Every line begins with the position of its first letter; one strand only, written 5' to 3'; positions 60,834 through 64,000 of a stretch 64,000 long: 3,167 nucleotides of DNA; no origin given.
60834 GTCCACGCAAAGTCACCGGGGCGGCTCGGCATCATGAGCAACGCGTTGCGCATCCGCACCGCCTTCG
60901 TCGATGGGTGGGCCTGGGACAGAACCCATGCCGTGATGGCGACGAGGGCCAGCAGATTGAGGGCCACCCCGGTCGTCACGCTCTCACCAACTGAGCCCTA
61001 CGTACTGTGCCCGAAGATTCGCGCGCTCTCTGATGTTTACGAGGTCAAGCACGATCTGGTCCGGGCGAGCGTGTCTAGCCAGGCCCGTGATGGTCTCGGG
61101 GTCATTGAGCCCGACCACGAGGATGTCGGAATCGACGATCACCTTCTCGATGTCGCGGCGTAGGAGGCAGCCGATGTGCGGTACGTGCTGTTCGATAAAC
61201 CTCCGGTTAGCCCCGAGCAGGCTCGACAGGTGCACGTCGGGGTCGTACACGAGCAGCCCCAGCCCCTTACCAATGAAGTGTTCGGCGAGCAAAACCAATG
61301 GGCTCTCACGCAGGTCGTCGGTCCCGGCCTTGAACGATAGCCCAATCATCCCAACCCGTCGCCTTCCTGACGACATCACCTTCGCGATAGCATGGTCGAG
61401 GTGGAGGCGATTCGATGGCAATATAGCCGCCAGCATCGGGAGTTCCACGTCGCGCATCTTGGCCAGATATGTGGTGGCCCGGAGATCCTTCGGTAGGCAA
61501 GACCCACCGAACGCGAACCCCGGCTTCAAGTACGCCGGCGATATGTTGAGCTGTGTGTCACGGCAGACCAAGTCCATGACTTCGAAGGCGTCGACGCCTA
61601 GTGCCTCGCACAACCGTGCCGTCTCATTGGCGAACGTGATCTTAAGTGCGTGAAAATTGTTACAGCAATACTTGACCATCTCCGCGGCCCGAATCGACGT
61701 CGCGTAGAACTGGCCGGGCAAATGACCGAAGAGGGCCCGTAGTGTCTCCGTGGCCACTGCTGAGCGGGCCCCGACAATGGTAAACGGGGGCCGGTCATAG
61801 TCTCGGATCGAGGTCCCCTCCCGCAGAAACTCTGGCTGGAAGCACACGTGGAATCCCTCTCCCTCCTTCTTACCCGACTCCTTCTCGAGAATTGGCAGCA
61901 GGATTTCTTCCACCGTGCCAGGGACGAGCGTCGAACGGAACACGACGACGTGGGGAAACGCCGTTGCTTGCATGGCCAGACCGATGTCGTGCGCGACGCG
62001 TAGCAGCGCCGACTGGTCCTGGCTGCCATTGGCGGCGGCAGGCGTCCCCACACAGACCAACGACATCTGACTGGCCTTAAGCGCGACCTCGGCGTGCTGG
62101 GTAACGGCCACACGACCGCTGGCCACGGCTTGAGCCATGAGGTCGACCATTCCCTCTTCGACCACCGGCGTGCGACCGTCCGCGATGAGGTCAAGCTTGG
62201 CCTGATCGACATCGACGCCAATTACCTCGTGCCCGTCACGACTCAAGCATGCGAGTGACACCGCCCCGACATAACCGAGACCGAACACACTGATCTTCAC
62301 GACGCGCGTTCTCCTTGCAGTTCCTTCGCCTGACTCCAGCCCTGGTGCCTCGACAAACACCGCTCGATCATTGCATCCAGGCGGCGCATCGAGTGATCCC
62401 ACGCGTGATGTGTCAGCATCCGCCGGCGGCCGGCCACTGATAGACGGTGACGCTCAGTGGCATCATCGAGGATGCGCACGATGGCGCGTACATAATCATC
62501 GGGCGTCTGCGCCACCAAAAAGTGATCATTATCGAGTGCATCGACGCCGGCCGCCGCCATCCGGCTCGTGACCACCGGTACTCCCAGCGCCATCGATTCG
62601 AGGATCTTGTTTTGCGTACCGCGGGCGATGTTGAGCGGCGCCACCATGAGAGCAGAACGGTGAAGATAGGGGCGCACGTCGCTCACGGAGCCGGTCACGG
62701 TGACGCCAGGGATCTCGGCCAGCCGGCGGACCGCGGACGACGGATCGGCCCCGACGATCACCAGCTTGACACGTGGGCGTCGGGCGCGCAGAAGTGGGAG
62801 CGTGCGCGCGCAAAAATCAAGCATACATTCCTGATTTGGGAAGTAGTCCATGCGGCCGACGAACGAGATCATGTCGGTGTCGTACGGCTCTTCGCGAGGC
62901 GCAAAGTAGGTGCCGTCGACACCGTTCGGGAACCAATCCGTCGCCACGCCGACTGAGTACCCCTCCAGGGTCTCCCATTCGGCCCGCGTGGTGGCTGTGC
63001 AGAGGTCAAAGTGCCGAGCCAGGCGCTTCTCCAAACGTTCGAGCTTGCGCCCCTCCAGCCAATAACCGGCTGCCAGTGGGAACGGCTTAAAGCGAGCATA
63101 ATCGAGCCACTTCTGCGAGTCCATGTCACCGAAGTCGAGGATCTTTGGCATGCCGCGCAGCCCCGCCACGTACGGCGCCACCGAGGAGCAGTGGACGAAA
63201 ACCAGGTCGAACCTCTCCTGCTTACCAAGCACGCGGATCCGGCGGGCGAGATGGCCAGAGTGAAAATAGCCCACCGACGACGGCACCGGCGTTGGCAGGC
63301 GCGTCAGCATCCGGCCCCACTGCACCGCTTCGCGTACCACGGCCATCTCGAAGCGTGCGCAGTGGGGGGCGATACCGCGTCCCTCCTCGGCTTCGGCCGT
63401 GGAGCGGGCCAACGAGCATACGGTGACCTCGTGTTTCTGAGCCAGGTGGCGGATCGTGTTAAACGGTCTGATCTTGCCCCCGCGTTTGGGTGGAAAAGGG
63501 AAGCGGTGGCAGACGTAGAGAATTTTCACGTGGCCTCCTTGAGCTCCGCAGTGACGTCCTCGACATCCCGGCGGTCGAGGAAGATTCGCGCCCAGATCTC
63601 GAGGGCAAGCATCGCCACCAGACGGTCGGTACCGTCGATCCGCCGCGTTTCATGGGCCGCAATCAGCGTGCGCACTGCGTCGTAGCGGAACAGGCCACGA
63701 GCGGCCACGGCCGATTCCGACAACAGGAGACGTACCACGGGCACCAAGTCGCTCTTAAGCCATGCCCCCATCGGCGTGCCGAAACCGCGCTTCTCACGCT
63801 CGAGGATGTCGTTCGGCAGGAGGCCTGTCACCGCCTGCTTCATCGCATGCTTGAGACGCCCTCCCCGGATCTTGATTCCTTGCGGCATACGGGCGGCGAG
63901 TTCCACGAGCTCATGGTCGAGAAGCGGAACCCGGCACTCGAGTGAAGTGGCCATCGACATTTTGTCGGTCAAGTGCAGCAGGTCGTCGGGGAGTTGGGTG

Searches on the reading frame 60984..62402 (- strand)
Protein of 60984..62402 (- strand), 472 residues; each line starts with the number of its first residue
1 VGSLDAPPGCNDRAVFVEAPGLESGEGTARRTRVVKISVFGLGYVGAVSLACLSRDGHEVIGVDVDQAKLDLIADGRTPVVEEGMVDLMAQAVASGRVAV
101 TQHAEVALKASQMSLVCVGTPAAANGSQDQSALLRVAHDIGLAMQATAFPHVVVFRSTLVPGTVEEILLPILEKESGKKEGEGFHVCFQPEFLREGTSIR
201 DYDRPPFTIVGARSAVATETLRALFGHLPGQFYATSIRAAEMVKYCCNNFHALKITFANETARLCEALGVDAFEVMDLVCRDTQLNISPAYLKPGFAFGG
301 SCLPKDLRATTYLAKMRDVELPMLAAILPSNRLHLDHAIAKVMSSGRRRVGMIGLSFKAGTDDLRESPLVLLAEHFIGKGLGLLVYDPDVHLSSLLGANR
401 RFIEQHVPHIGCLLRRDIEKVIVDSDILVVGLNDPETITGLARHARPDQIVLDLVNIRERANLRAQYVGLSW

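Call 54: search_protein_families(library=pfam, proteins=[window:60984-62402:-], max_evalue=0.0001)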
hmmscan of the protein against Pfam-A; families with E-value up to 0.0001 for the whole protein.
window:60984-62402:- (472 aa): 3 families
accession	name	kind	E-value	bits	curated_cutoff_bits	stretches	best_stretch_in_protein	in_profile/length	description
PF03721.20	UDPG_MGDP_dh_N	-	5.3e-45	153.7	27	1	36-223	2-186/187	UDP-glucose/GDP-mannose dehydrogenase family, NAD binding domain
PF00984.24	UDPG_MGDP_dh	-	1.2e-28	99.4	25.4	1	238-331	1-92/94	UDP-glucose/GDP-mannose dehydrogenase family, central domain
PF03720.21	UDPG_MGDP_dh_C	-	8.2e-09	36.2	30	1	352-457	2-100/103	UDP-glucose/GDP-mannose dehydrogenase family, UDP binding domain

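Call 56: search_protein_families(library=ncbifam, proteins=[window:60984-62402:-], max_evalue=1e-8)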
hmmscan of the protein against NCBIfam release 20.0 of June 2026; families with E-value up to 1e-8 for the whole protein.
window:60984-62402:- (472 aa): 7 families
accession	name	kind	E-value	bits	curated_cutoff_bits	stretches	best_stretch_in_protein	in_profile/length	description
TIGR03026.1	NDP-sugDHase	subfamily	7.2e-106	354.4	189.8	1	36-453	2-410/413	nucleotide sugar dehydrogenase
NF041297.1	UDPGDh_AglM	equivalog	1.9e-79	267.6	670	1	36-389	2-358/429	UDP-glucose 6-dehydrogenase AglM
NF047673.2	TeichurnBiosyTuaD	equivalog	2.4e-64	218.1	700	1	36-388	3-351/439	UDP-glucose 6-dehydrogenase TuaD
NF040825.1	UDPMaNacDH_Arch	equivalog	6.9e-40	137.2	750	1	35-390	1-351/418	UDP-N-acetyl-D-mannosamine dehydrogenase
NF008286.0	PRK11064.1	equivalog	1.5e-31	109.4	459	1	35-391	4-365/420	UDP-N-acetyl-D-mannosamine dehydrogenase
NF011631.0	PRK15057.1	equivalog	9.6e-30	103.9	757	1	36-395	2-344/388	UDP-glucose 6-dehydrogenase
NF011729.0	PRK15182.1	equivalog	3.2e-16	59.1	592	1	35-307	7-266/425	Vi polysaccharide biosynthesis UDP-N-acetylglucosamine C-6 dehydrogenase TviB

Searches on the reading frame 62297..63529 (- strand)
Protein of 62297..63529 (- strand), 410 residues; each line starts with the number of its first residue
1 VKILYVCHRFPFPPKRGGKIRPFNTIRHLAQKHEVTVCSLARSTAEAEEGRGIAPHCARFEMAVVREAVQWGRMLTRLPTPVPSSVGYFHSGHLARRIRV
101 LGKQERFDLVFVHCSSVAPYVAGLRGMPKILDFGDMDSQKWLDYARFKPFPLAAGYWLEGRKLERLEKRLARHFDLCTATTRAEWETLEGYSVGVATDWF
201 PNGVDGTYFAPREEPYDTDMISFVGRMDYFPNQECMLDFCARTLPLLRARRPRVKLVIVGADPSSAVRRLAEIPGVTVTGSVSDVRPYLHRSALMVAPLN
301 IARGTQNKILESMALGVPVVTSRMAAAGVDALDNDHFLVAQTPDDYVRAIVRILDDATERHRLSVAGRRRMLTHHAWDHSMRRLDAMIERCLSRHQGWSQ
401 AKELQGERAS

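Call 54: search_protein_families(library=pfam, proteins=[window:62297-63529:-], max_evalue=0.0001)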
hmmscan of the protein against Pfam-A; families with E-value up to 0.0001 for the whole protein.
window:62297-63529:- (410 aa): 5 families
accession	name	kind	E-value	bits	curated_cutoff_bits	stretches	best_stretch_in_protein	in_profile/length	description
PF13692.12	Glyco_trans_1_4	-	9e-27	94.5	27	1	220-356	3-142/142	Glycosyl transferases group 1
PF13524.12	Glyco_trans_1_2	-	1.1e-12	48.6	25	1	249-384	10-142/144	Glycosyl transferase-like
PF00534.26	Glycos_transf_1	-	4.7e-12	46.2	26.4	1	214-369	11-171/172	Glycosyl transferases group 1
PF13439.12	Glyco_transf_4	-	1e-08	35.9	28.5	1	24-205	10-167/170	Glycosyltransferase Family 4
PF13579.12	Glyco_trans_4_4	-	8.1e-08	33.2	29.7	1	27-193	12-147/158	Glycosyl transferase 4-like domain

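Call 56: search_protein_families(library=ncbifam, proteins=[window:62297-63529:-], max_evalue=1e-8)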
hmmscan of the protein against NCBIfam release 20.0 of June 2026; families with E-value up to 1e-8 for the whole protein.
window:62297-63529:- (410 aa): 2 families
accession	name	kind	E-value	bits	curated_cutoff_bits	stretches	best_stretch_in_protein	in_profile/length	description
TIGR03087.1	stp1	hypoth_equivalog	1.2e-141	472.4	316.65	1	3-391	1-397/397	TIGR03087 family PEP-CTERM/XrtA system glycosyltransferase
TIGR03088.1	stp2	hypoth_equivalog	3.1e-11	42.9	409.05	1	212-390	187-372/374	TIGR03088 family PEP-CTERM/XrtA system glycosyltransferase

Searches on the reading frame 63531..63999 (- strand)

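Call 18: search_protein_families(library=pfam, proteins=[window:63531-63999:-], max_evalue=0.001)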
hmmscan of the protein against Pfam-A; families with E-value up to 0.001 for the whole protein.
window:63531-63999:- (156 aa): 1 family
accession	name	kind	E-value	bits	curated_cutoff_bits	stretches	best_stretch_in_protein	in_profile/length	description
PF00733.27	Asn_synthase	-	7.5e-36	124.9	21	1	3-138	219-354/354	Asparagine synthase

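Call 56: search_protein_families(library=ncbifam, proteins=[window:63534-63999:-], max_evalue=1e-8)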
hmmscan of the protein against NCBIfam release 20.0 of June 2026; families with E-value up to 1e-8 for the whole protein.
window:63534-63999:- (155 aa): 5 families
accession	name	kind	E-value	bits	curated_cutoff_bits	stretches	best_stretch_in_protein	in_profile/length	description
TIGR03108.1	eps_aminotran_1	hypoth_equivalog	6.8e-31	107.6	816.9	1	2-135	490-623/628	XrtA/PEP-CTERM system amidotransferase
TIGR03104.1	trio_amidotrans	equivalog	1.6e-24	86.1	570.1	1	4-137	453-586/589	N-acetylglutaminylglutamine amidotransferase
TIGR01536.1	asn_synth_AEB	equivalog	1.1e-20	74.1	267.1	1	5-73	449-517/517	asparagine synthase (glutamine-hydrolyzing)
NF006949.0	PRK09431.1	equivalog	1.4e-11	43.7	499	1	11-98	389-478/554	asparagine synthase B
NF033535.1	lass_lactam_cya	exception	6.5e-09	34.9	525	1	8-71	532-595/668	lasso peptide isopeptide bond-forming cyclase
